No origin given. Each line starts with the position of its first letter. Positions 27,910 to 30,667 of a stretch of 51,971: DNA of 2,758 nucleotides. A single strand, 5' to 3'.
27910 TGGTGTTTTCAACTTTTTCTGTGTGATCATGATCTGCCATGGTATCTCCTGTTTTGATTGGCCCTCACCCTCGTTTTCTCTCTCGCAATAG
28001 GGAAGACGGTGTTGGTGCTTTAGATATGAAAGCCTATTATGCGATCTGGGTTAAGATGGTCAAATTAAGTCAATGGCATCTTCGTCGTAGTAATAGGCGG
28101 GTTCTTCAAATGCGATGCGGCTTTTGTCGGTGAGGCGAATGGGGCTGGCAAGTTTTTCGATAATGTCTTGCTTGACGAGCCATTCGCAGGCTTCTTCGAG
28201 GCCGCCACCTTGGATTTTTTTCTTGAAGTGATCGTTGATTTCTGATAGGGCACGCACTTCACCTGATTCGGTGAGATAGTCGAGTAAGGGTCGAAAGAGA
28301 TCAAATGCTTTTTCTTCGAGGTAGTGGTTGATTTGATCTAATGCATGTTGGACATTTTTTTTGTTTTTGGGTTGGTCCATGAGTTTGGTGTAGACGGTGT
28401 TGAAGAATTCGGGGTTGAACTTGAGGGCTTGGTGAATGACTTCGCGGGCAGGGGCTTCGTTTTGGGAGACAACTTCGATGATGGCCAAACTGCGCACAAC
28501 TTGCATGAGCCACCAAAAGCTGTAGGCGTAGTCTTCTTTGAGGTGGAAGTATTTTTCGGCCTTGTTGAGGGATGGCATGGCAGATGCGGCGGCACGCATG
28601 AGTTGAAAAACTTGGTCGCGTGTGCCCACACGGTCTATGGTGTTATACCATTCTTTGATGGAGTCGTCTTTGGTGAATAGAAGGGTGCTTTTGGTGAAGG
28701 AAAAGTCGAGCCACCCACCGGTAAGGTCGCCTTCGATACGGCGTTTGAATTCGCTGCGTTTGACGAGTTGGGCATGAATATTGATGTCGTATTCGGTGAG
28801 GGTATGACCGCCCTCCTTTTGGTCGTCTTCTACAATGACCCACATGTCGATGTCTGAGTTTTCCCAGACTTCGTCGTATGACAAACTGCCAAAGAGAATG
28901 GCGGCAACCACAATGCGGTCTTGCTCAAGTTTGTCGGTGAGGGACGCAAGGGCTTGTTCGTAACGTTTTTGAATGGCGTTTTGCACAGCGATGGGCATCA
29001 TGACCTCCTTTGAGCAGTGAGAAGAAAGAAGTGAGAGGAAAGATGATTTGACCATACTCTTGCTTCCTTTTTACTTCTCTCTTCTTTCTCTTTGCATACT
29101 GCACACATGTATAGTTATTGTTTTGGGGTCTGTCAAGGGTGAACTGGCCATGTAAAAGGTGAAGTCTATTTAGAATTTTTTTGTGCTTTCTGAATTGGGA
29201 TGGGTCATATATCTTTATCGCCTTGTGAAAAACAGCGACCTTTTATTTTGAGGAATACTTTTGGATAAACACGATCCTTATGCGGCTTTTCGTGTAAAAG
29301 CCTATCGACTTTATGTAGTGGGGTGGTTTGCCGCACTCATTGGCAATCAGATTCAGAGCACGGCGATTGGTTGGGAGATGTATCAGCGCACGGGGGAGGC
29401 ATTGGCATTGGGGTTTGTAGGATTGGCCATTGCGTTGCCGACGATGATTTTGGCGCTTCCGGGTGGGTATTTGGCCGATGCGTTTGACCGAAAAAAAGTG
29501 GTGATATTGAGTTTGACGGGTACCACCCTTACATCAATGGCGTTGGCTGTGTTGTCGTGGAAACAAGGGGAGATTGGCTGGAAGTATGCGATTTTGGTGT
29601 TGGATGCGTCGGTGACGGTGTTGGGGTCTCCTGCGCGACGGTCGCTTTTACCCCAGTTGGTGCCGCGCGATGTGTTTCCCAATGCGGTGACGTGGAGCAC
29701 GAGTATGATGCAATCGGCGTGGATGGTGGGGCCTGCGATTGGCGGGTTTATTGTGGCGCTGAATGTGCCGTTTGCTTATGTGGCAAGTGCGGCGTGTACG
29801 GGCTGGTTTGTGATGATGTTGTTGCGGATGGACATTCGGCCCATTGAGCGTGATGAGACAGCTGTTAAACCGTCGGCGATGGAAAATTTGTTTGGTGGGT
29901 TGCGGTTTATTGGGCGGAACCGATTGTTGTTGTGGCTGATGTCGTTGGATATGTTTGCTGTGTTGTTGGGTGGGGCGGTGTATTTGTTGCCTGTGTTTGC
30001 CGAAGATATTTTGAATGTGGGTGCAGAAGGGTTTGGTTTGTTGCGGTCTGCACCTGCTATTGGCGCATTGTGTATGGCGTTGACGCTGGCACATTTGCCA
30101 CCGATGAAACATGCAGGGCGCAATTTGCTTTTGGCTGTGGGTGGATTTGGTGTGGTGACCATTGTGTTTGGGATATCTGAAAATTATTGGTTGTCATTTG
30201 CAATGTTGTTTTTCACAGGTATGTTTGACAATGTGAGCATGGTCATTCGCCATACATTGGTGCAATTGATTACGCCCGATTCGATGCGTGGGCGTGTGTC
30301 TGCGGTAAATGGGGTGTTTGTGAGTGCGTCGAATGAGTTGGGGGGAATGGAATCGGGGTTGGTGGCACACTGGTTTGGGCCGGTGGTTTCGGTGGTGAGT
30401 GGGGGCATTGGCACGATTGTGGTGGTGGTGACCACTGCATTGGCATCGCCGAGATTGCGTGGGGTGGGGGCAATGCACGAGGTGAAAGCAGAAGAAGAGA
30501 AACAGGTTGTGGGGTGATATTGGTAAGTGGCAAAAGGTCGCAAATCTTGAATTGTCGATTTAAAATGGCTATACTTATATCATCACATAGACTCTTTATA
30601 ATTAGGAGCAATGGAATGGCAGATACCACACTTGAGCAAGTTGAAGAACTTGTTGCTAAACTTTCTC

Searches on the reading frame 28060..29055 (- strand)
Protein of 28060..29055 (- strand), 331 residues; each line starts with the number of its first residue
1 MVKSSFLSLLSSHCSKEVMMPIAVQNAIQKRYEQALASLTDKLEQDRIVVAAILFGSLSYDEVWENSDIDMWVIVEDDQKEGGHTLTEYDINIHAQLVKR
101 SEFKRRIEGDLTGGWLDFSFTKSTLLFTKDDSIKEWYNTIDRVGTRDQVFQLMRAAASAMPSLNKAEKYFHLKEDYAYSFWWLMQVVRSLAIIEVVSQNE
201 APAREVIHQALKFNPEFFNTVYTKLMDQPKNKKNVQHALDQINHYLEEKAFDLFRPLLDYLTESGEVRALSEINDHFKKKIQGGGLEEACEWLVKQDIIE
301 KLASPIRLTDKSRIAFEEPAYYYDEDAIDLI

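Call 14: search_protein_families(library=pfam, proteins=[window:28060-29055:-], max_evalue=0.0001)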
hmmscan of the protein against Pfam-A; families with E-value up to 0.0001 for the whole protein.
window:28060-29055:- (331 aa): 2 families
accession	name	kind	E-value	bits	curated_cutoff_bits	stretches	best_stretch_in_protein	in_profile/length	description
PF18765.7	Polbeta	-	1.6e-07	31.8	26.9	1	39-89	3-51/93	Polymerase beta, Nucleotidyltransferase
PF01909.29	NTP_transf_2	-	8.5e-05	23.3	21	0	41-89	6-54/93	Nucleotidyltransferase domain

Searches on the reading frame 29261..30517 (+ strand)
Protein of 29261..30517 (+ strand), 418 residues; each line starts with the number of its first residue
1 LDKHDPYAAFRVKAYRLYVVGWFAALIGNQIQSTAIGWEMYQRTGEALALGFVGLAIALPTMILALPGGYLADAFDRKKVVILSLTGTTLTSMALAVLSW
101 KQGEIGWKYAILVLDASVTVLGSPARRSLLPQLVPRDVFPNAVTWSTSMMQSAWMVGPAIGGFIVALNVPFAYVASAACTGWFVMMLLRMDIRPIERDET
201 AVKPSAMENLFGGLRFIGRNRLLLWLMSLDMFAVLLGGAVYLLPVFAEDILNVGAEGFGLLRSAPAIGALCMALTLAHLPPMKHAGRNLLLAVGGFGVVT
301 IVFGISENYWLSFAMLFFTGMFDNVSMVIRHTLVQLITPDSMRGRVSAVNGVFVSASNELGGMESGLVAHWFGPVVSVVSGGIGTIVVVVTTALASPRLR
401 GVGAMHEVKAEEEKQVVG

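Call 14: search_protein_families(library=pfam, proteins=[window:29261-30517:+], max_evalue=0.0001)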
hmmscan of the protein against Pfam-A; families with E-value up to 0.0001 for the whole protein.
window:29261-30517:+ (418 aa): 2 families
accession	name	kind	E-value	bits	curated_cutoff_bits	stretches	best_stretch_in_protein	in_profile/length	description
PF05977.19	MFS_3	-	2.1e-33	116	27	1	6-392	3-390/524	Transmembrane secretion effector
PF07690.21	MFS_1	-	1.1e-23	84.2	33.4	2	22-305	5-285/347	Major Facilitator Superfamily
